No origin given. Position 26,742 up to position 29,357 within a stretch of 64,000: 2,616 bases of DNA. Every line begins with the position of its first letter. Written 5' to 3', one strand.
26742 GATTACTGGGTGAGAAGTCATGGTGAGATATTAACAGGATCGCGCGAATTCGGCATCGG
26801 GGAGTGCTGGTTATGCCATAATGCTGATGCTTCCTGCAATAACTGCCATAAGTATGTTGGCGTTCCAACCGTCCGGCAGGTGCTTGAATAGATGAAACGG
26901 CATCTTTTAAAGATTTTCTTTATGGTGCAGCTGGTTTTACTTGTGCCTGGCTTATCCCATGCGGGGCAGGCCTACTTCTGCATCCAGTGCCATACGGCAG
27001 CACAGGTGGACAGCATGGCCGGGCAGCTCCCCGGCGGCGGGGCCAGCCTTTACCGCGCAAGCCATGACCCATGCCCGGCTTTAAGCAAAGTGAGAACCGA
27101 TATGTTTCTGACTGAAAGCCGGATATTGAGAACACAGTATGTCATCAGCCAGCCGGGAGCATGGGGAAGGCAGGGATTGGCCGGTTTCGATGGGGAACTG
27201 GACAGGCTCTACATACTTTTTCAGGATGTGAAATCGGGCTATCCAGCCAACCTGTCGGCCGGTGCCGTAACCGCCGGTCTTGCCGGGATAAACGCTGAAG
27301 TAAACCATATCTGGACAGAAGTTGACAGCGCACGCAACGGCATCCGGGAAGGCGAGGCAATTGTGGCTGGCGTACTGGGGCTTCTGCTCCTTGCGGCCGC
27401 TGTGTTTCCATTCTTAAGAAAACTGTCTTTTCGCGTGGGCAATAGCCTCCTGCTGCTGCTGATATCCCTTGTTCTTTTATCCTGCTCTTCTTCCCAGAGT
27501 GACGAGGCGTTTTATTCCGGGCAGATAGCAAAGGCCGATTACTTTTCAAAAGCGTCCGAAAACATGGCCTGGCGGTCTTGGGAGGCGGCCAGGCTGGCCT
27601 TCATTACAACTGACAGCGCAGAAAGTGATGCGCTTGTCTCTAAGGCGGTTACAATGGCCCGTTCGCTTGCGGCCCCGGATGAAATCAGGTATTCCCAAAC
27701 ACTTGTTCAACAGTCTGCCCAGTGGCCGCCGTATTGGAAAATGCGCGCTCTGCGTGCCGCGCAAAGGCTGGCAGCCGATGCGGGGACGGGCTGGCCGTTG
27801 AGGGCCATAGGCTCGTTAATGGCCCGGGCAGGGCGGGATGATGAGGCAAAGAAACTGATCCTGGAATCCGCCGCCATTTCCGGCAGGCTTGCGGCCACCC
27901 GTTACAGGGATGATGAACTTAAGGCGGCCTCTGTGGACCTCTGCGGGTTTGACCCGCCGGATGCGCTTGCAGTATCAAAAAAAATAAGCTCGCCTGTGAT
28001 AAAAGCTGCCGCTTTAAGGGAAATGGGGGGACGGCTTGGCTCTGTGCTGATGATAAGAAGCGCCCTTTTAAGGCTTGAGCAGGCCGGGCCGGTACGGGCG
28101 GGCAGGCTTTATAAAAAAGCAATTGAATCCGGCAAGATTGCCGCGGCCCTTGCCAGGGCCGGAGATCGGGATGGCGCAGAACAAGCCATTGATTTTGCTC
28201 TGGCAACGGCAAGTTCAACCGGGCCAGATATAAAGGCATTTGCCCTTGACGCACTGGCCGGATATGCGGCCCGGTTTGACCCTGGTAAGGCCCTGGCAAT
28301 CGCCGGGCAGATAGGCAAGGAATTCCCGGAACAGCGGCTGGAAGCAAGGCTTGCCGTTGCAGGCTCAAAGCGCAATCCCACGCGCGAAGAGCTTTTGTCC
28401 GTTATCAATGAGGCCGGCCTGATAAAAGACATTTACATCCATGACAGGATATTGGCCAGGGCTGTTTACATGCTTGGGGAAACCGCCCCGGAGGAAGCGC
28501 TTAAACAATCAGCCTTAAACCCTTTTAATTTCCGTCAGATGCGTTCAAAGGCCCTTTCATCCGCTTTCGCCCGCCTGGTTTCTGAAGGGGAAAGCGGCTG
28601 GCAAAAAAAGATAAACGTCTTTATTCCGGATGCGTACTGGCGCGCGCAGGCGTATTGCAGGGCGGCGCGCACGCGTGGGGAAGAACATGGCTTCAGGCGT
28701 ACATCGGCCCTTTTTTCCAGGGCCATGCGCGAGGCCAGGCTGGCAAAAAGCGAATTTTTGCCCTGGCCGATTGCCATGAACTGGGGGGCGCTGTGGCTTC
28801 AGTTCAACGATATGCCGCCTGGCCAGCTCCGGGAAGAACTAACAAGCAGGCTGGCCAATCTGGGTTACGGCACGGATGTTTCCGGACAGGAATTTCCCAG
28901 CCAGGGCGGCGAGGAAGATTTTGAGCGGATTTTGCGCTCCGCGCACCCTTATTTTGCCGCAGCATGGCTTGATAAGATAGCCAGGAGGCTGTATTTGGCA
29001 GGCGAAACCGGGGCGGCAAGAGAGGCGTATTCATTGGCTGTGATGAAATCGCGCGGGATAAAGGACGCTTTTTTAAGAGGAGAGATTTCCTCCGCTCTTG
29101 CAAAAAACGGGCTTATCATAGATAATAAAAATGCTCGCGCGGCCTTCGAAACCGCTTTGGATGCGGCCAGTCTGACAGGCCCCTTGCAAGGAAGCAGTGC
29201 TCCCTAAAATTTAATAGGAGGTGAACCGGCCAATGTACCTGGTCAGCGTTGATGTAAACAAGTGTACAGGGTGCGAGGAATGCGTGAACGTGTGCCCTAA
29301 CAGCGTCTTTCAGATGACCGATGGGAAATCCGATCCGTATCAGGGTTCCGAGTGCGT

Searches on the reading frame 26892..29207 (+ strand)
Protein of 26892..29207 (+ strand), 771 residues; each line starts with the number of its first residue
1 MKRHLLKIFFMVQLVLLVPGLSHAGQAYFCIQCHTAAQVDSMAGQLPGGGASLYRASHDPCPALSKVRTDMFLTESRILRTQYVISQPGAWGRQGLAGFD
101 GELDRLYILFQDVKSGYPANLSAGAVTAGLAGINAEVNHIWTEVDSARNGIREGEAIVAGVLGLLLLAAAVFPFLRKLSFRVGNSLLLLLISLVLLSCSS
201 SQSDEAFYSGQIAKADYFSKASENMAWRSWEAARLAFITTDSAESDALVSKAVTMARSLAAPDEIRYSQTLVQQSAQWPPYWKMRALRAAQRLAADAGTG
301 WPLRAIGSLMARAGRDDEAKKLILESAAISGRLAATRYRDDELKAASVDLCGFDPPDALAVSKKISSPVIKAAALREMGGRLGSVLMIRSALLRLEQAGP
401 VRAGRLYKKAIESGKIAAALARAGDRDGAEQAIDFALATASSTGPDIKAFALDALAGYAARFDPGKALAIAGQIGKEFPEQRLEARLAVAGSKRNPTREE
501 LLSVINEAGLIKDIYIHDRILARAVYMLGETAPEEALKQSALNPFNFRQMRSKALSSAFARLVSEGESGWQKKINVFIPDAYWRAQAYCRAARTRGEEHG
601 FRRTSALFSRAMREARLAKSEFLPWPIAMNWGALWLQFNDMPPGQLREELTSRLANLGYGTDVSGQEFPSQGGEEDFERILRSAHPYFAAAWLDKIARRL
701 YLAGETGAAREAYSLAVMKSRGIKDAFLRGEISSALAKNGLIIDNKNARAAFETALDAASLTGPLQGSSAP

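Call 74: find_encoding_contigs(protein=window:26892-29207:+, flank=10000, max_places=2)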
Protein window:26892-29207:+ (771 aa): 8 contigs read that carry it; 2 places shown.
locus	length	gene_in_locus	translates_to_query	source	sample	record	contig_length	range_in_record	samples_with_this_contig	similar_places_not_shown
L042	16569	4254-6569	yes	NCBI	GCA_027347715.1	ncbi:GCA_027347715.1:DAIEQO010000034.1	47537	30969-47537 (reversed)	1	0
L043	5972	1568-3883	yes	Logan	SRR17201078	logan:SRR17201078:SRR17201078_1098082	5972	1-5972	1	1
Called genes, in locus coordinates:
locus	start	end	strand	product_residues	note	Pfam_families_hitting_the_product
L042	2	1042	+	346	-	?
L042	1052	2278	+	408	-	PF13638:PIN_4, PF02562:PhoH, PF13245:AAA_19 (faint), PF13604:AAA_30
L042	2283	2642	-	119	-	PF00072:Response_reg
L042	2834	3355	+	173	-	PF00196:GerE, PF08281:Sigma70_r4_2 (weak)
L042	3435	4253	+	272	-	-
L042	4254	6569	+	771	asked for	-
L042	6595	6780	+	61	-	PF12797:Fer4_2 (weak), PF00037:Fer4 (weak), PF12837:Fer4_6 (weak), PF13237:Fer4_10, PF14697:Fer4_21 (weak), PF13484:Fer4_16 (faint), PF12838:Fer4_7, PF13187:Fer4_9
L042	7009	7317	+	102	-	-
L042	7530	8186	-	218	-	PF13489:Methyltransf_23, PF08241:Methyltransf_11, PF08242:Methyltransf_12 (weak), PF13649:Methyltransf_25, PF01209:Ubie_methyltran (weak)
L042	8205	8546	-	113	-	-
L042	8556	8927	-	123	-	PF02635:DsrE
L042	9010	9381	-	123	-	PF02579:Nitro_FeMo-Co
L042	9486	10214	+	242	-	-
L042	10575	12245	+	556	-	-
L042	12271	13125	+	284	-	PF00288:GHMP_kinases_N, PF08544:GHMP_kinases_C (weak)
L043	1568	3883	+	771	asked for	-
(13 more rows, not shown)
